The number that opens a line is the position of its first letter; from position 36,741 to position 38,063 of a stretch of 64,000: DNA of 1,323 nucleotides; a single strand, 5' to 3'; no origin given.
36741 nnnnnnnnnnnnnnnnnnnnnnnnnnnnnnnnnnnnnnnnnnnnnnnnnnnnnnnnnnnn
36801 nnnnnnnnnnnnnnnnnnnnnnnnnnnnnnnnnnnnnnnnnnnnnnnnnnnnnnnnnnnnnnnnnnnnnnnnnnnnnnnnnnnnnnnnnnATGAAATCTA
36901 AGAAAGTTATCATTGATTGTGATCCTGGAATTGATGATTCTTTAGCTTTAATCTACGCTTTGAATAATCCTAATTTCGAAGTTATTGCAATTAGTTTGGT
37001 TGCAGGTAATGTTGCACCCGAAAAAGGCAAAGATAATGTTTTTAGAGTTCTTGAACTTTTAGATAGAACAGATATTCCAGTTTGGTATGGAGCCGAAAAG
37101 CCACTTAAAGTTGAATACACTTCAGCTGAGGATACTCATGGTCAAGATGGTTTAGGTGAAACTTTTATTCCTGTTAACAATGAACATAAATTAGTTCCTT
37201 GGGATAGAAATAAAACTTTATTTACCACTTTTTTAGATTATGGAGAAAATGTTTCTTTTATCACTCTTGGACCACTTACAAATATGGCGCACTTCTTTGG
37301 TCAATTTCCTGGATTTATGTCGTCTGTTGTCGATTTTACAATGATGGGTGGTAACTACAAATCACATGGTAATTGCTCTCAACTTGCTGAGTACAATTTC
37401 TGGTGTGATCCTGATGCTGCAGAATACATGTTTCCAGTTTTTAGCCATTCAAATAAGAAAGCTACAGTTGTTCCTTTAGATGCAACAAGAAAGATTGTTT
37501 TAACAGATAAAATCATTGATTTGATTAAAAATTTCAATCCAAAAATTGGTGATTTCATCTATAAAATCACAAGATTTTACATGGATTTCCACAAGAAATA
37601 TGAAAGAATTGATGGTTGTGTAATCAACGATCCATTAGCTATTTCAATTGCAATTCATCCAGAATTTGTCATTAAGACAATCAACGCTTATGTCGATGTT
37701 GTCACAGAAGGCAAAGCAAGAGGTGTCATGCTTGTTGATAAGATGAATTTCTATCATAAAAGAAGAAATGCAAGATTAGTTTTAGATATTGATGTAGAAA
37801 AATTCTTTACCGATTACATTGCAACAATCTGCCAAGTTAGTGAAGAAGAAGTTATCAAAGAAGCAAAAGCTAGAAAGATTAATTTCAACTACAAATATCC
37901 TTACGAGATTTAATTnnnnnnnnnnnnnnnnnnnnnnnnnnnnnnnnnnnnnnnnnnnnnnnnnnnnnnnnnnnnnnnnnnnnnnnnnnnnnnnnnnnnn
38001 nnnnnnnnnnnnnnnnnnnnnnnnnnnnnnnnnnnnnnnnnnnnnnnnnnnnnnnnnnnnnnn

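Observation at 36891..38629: Candidate queuosine/queuine salvage pair (IUNH-like nucleoside hydrolase + radical-SAM-like protein) fused onto tgt-queA-queH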

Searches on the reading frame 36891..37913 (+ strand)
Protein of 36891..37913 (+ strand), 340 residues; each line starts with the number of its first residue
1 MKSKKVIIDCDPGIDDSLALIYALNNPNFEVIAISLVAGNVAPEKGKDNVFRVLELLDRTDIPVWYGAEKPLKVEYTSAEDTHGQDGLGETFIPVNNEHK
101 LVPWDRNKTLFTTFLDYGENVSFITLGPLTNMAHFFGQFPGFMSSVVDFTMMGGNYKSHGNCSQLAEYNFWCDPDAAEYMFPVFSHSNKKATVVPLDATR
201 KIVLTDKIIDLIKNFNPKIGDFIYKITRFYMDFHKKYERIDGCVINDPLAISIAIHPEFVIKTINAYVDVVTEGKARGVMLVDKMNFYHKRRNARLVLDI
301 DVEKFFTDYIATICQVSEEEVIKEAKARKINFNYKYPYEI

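Call 3: search_protein_families(library=pfam, proteins=[window:36891-37913:+], max_evalue=0.01)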
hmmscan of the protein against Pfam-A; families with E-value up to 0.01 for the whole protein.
window:36891-37913:+ (340 aa): 1 family
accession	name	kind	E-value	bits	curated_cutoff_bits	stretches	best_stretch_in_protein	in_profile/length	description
PF01156.24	IU_nuc_hydro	-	6.3e-79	266.2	34.2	1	6-306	1-296/297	Inosine-uridine preferring nucleoside hydrolase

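Call 4: search_protein_families(library=ncbifam, proteins=[window:36891-37913:+], max_evalue=0.01)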
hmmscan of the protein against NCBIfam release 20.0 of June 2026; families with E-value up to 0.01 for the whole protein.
window:36891-37913:+ (340 aa): 4 families
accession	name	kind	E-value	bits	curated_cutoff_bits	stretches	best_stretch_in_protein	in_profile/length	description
NF008036.0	PRK10768.1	equivalog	1e-57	195.6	382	1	3-313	2-300/304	ribonucleoside hydrolase RihC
NF007761.0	PRK10443.1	equivalog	3.5e-56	190.5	433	1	3-311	2-304/311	pyrimidine-specific ribonucleoside hydrolase RihA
NF052221.1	UridNuclsHydUriH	equivalog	1e-43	149.7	450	1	5-313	1-306/310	uridine-preferring nucleoside hydrolase UriH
NF007417.0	PRK09955.1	equivalog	4.9e-38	130.8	459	1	1-307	1-300/313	ribosylpyrimidine nucleosidase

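Call 13: search_solved_structures(query=window:36891-37913:+, max_evalue=1e-10, show_alignments=2)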
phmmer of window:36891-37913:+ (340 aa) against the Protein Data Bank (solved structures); distinct sequences matched with E-value up to 1e-10: 24.
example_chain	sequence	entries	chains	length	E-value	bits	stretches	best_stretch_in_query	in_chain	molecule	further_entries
3g5i_A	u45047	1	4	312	1.1e-42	149.8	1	5-311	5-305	Pyrimidine-specific ribonucleoside hydrolase rihA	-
1yoe_A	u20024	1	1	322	1.2e-42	149.7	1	5-311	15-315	Hypothetical protein ybeK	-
6zk1_A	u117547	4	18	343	3.2e-42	148.3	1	3-284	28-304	Pyrimidine-specific ribonucleoside hydrolase rihA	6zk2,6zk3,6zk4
6ba1_A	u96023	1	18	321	3.1e-41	145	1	3-314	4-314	Inosine-uridine preferring nucleoside hydrolase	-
4wr2_A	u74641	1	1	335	4.3e-41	144.6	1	5-310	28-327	Pyrimidine-specific ribonucleoside hydrolase RihA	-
4kpn_A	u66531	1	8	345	3.3e-40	141.7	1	3-286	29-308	Nucleoside N-ribohydrolase 1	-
3t8i_A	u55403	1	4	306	4.1e-38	134.8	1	4-306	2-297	Purine nucleosidase, (IunH-2)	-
1mas_A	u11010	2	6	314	1.2e-37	133.3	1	4-307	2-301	INOSINE-URIDINE NUCLEOSIDE N-RIBOHYDROLASE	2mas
8qnd_A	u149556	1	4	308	5.4e-37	131.1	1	4-310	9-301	Inosine-uridine nucleoside N-ribohydrolase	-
8ctm_A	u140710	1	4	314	2.5e-36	129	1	4-313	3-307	Inosine-uridine preferring nucleoside hydrolase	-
5tsq_A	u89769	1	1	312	3.2e-36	128.6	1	4-306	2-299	IUnH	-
4kpo_A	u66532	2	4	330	6e-36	127.7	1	4-280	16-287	Nucleoside N-ribohydrolase 3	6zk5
1ezr_A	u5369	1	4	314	1.8e-35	126.1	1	4-310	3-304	NUCLEOSIDE HYDROLASE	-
3t8j_A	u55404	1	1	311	1.5e-34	123.1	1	6-306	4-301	Purine nucleosidase, (IunH-1)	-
1q8f_A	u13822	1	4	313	4.7e-33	118.2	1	1-306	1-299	Pyrimidine nucleoside hydrolase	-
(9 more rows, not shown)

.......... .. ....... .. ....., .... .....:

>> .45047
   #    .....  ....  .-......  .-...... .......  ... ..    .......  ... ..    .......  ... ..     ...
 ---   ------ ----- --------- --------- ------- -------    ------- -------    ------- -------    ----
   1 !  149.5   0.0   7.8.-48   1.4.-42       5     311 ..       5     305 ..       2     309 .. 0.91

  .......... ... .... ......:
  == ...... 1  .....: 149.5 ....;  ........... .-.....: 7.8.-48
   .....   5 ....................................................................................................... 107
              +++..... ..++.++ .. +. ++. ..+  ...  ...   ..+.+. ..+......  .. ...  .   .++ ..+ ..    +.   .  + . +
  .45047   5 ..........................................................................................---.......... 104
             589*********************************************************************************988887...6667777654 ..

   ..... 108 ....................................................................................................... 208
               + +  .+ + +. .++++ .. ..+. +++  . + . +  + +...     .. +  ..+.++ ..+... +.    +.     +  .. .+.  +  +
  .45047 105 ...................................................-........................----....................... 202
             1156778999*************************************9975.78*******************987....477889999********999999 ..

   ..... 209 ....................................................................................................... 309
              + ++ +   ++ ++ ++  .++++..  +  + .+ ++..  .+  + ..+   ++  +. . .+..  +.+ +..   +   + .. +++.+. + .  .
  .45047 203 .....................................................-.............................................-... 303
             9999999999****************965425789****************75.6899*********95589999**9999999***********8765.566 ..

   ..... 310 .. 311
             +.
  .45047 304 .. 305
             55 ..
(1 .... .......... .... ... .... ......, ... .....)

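Call 14: find_homologous_proteins(query=window:36891-37913:+)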
Query window:36891-37913:+ (340 aa): 6286 proteins with E <= 0.001 among 7409 candidates; the best 120 are listed.
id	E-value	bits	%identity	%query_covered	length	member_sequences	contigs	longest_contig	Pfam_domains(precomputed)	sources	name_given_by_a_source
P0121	1.4e-228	776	99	100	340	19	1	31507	PF01156.25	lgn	-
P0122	8.6e-95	336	49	95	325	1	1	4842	PF01156.25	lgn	-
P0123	3.2e-93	331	49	100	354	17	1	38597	PF01156.25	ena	-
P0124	1.3e-91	326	48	94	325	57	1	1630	PF01156.25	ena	-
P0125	1.8e-91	325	47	94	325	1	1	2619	PF01156.25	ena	-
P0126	5.3e-91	324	49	93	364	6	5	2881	PF01156.25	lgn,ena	-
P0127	9.5e-91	323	48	94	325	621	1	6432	PF01156.25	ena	-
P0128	1.1e-90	322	48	100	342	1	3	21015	PF01156.25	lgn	-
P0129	2.4e-90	321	47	97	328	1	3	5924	PF01156.25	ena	-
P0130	7.0e-90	320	46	94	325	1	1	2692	PF01156.25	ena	-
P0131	8.7e-90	320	46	95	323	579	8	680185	PF01156.25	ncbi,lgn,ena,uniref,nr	ncbi:nucleoside hydrolase [Streptococcus sp. 20925_1_22]|uniref:nucleoside hydrolase n=1 Tax=Strepto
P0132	9.1e-90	320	46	94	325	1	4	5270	PF01156.25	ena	-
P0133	1.0e-89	319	47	94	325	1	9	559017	PF01156.25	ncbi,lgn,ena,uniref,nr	ncbi:nucleoside hydrolase [Streptococcus cristatus]|uniref:nucleoside hydrolase n=1 Tax=Streptococcu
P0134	1.1e-89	319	47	94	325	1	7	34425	PF01156.25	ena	-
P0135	1.4e-89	319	47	94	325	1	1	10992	PF01156.25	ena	-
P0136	2.2e-89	318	48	94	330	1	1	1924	PF01156.25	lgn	-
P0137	3.0e-89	318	46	94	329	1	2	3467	PF01156.25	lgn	-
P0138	4.5e-89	317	48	94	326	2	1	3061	PF01156.25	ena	-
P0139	8.4e-89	316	47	94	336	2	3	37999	PF01156.25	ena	-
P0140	9.7e-89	316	47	91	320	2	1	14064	PF01156.25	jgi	jgi:purine nucleosidase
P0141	1.1e-88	316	48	94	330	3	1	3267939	PF01156.25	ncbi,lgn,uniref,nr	ncbi:nucleoside hydrolase [Lactiplantibacillus carotarum]|uniref:nucleoside hydrolase n=1 Tax=Lactip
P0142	1.3e-88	316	45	96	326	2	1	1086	PF01156.25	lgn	-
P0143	1.7e-88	315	46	94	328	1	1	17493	PF01156.25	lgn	-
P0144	1.8e-88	315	45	95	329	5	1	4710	PF01156.25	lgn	-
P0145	1.8e-88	315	44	97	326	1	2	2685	PF01156.25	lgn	-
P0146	2.0e-88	315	47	93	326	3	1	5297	PF01156.25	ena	-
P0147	3.0e-88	314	46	94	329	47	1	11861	PF01156.25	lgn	-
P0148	4.0e-88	314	46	94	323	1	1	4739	PF01156.25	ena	-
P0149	5.4e-88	314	48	94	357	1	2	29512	PF01156.25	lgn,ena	-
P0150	5.4e-88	314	45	94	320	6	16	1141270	PF01156.25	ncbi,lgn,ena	-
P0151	1.4e-87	312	47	94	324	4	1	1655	PF01156.25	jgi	jgi:purine nucleosidase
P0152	1.5e-87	312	47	94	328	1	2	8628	PF01156.25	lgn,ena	-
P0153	2.1e-87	312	46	96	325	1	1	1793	PF01156.25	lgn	-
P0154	2.7e-87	311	45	95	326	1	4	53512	PF01156.25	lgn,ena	-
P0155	3.0e-87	311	44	97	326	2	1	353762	PF01156.25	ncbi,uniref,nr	ncbi:preQ1-regulated inosine-uridine nucleoside hydrolase [Streptococcus sp. DD11]|uniref:nucleoside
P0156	3.3e-87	311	45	94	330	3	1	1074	PF01156.25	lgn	-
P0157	3.6e-87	311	48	94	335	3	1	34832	PF01156.25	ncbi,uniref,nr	ncbi:nucleoside hydrolase [Clostridium sp. AM58-1XD]|uniref:nucleoside hydrolase n=1 Tax=Clostridium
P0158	4.2e-87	311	49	92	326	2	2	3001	PF01156.25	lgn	-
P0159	4.6e-87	311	46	94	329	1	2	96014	PF01156.25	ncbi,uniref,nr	ncbi:nucleoside hydrolase [Lactiplantibacillus daowaiensis]|uniref:Nucleoside hydrolase n=1 Tax=Lact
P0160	6.2e-87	310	46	94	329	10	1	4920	PF01156.25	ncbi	-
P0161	7.0e-87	310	46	94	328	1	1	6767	PF01156.25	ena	-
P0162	7.3e-87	310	46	96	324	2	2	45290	PF01156.25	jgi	jgi:purine nucleosidase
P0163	7.3e-87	310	47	94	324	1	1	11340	PF01156.25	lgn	-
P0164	8.2e-87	310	48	94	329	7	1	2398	PF01156.25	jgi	-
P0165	8.2e-87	310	46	95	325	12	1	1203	PF01156.25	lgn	-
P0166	8.9e-87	310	40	94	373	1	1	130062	PF01156.25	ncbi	-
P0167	1.7e-86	309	45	94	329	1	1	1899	PF01156.25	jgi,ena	jgi:purine nucleosidase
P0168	1.7e-86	309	48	95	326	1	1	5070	PF01156.25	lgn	-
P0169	1.9e-86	309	45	94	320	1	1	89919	PF01156.25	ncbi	-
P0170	2.0e-86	309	46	92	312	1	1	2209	PF01156.25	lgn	-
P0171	2.3e-86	308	45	95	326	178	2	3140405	PF01156.25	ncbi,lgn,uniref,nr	ncbi:nucleoside hydrolase [Lactiplantibacillus argentoratensis]|uniref:Nucleoside hydrolase n=1 Tax=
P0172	2.7e-86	308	46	94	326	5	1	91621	PF01156.25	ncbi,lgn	-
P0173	2.9e-86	308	47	92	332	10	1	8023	PF01156.25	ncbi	-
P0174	3.1e-86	308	45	94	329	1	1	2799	PF01156.25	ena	-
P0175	3.2e-86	308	46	97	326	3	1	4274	PF01156.25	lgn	-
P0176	4.6e-86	307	45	94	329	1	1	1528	PF01156.25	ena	-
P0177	5.5e-86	307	45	97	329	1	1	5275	PF01156.25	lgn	-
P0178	5.9e-86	307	46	95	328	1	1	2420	PF01156.25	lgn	-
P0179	6.0e-86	307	45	94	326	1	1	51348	PF01156.25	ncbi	-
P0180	6.5e-86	307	44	96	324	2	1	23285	PF01156.25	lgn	-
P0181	6.5e-86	307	45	94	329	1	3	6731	PF01156.25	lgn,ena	-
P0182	6.5e-86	307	47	94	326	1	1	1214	PF01156.25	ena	-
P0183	6.6e-86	307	45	94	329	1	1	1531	PF01156.25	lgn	-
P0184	7.2e-86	307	46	92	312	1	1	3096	PF01156.25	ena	-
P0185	7.5e-86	307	45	94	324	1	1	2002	PF01156.25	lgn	-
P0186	8.2e-86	306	45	94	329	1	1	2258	PF01156.25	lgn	-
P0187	1.0e-85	306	45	94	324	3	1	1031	PF01156.25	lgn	-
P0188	1.0e-85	306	45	94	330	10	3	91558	PF01156.25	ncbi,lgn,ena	-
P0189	1.1e-85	306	46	92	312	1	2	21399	PF01156.25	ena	-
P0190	1.1e-85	306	47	93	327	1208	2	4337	PF01156.25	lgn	-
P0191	1.1e-85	306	45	94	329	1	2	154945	PF01156.25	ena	-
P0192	1.2e-85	306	44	94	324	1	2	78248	PF01156.25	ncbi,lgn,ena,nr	ncbi:MAG: nucleoside hydrolase [Lachnospiraceae bacterium]|nr:nucleoside hydrolase [Lachnospiraceae 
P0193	1.2e-85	306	45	94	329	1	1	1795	PF01156.25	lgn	-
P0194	1.3e-85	306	47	95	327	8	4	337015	PF01156.25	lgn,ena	-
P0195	1.4e-85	306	46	92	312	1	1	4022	PF01156.25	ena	-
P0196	1.4e-85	306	44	97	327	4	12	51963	PF01156.25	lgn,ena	-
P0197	1.5e-85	306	45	93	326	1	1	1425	PF01156.25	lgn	-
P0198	1.5e-85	306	47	91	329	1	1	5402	PF01156.25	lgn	-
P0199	1.6e-85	306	45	95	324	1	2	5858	PF01156.25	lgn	-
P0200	1.7e-85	305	44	94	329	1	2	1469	PF01156.25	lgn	-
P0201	1.7e-85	305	48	98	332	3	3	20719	PF01156.25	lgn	-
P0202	1.7e-85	305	45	94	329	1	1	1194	PF01156.25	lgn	-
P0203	1.9e-85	305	47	96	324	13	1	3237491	PF01156.25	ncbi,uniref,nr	ncbi:purine nucleosidase [Enterococcus sp. DIV2402]|uniref:Purine nucleosidase n=1 Tax=Candidatus En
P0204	2.2e-85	305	46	91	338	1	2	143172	PF01156.25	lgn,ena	-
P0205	2.3e-85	305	45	94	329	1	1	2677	PF01156.25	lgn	-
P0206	2.4e-85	305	49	92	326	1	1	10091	PF01156.25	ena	-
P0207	3.0e-85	305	46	91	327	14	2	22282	PF01156.25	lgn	-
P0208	3.0e-85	305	45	94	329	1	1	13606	PF01156.25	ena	-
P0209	3.3e-85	304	45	94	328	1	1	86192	PF01156.25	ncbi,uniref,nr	ncbi:nucleoside hydrolase [Lactiplantibacillus garii]|uniref:Nucleoside hydrolase n=1 Tax=Lactiplant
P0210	3.5e-85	304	45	94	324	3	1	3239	PF01156.25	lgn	-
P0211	3.7e-85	304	45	92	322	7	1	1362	PF01156.25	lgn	-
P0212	3.9e-85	304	47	94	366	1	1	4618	PF01156.25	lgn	-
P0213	4.1e-85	304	45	94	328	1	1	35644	PF01156.25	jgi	jgi:purine nucleosidase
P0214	4.6e-85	304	45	94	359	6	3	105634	PF01156.25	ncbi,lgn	-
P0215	4.6e-85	304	44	94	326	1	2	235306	PF01156.25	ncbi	-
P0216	4.8e-85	304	45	94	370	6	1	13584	PF01156.25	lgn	-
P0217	5.5e-85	304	45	94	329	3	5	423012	PF01156.25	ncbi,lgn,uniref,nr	ncbi:nucleoside hydrolase [Lactiplantibacillus mudanjiangensis]|uniref:Nucleoside hydrolase [Lactoba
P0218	6.0e-85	304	49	92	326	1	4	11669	PF01156.25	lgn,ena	-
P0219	6.4e-85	304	46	94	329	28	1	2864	PF01156.25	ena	-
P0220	9.2e-85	303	47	94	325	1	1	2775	PF01156.25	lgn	-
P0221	9.8e-85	303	45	94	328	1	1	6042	PF01156.25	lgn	-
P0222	1.0e-84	303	46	94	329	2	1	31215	PF01156.25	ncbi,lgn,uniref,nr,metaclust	ncbi:inosine-uridine nucleoside N-ribohydrolase [Lactiplantibacillus fabifermentans T30PCM01]|uniref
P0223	1.0e-84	303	46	92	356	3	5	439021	PF01156.25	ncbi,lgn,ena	-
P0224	1.1e-84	303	45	94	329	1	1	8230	PF01156.25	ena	-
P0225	1.4e-84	303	48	94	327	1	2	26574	PF01156.25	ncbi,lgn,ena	-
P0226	1.5e-84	302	45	96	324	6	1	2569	PF01156.25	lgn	-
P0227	1.6e-84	302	46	94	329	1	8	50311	PF01156.25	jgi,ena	-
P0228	1.6e-84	302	44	94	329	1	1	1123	PF01156.25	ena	-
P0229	1.6e-84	302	45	95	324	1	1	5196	PF01156.25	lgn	-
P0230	1.7e-84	302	49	92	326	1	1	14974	PF01156.25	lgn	-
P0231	1.7e-84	302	45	91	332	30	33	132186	PF01156.25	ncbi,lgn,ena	-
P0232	1.8e-84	302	45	94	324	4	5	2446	PF01156.25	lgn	-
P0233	1.8e-84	302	45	94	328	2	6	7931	PF01156.25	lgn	-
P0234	2.2e-84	302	47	94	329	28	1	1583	PF01156.25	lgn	-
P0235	2.3e-84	302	48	94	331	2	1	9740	PF01156.25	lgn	-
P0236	2.5e-84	302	46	92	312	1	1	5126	PF01156.25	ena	-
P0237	2.6e-84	302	45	97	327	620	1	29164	PF01156.25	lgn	-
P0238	2.7e-84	301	46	94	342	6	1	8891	PF01156.25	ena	-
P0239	2.8e-84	301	45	97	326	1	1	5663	PF01156.25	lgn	-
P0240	2.8e-84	301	45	97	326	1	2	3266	PF01156.25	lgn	-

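Call 36: find_encoding_contigs(protein=P0131, flank=4000, max_places=2)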
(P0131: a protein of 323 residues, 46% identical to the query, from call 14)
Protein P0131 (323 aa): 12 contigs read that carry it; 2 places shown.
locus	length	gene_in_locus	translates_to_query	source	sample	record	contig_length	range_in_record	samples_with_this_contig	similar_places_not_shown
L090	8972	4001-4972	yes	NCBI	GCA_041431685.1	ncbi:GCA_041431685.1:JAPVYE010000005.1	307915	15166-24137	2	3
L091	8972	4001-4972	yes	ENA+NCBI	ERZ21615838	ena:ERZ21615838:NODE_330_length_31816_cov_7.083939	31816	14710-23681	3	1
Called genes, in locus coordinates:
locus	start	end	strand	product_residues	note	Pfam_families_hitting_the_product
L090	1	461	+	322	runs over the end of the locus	PF01266:DAO (faint), PF03486:HI0933_like (faint), PF07992:Pyr_redox_2, PF13738:Pyr_redox_3, PF13434:Lys_Orn_oxgnase (weak), PF00070:Pyr_redox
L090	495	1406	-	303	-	PF10298:WhiA_N, PF14527:LAGLIDADG_WhiA, PF02650:HTH_WhiA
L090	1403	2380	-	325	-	PF01933:CofD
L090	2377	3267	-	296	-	PF03668:RapZ-like_N, PF22740:PapZ_C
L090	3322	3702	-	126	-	PF01042:Ribonuc_L-PSP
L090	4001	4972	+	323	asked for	PF01156:IU_nuc_hydro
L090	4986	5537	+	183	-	-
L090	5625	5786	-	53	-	-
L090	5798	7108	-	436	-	PF01018:GTP1_OBG, PF01926:MMR_HSR1, PF02421:FeoB_N, PF09269:DUF1967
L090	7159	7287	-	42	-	PF13253:DUF4044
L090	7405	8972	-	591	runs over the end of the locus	-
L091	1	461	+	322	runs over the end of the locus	PF01266:DAO (faint), PF03486:HI0933_like (faint), PF07992:Pyr_redox_2, PF13738:Pyr_redox_3, PF13434:Lys_Orn_oxgnase (weak), PF00070:Pyr_redox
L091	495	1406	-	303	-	PF10298:WhiA_N, PF14527:LAGLIDADG_WhiA, PF02650:HTH_WhiA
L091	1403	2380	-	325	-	PF01933:CofD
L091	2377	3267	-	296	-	PF03668:RapZ-like_N, PF22740:PapZ_C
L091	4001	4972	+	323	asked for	PF01156:IU_nuc_hydro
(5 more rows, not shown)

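Call 37: find_encoding_contigs(protein=P0141, flank=4000, max_places=2)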
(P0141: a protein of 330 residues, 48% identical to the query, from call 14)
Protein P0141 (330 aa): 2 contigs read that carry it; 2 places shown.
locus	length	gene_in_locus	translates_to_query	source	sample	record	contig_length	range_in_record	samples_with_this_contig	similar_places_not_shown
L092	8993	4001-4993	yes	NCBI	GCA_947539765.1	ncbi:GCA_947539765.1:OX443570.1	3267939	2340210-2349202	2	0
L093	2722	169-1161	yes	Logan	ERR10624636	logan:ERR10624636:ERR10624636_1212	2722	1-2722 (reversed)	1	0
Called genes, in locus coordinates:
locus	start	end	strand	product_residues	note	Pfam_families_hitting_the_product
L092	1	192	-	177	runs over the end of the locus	PF01872:RibD_C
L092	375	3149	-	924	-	PF00690:Cation_ATPase_N, PF00122:E1-E2_ATPase, PF00702:Hydrolase, PF13246:Cation_ATPase, PF12710:HAD (faint), PF08282:Hydrolase_3 (faint), PF00689:Cation_ATPase_C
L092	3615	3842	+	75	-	-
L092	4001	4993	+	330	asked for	PF01156:IU_nuc_hydro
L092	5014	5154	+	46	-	-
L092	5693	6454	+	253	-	PF00376:MerR, PF13411:MerR_1, PF07739:TipAS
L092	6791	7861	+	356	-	PF00383:dCMP_cyt_deam_1, PF14437:MafB19-deam, PF01872:RibD_C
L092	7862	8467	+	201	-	PF00677:Lum_binding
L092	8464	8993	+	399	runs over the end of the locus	PF00926:DHBP_synthase, PF00925:GTP_cyclohydro2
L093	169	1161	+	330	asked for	PF01156:IU_nuc_hydro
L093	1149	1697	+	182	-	PF07155:ECF-ribofla_trS, PF07694:5TM-5TMR_LYT (weak), PF12822:ECF_trnsprt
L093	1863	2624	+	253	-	PF00376:MerR, PF13411:MerR_1, PF07739:TipAS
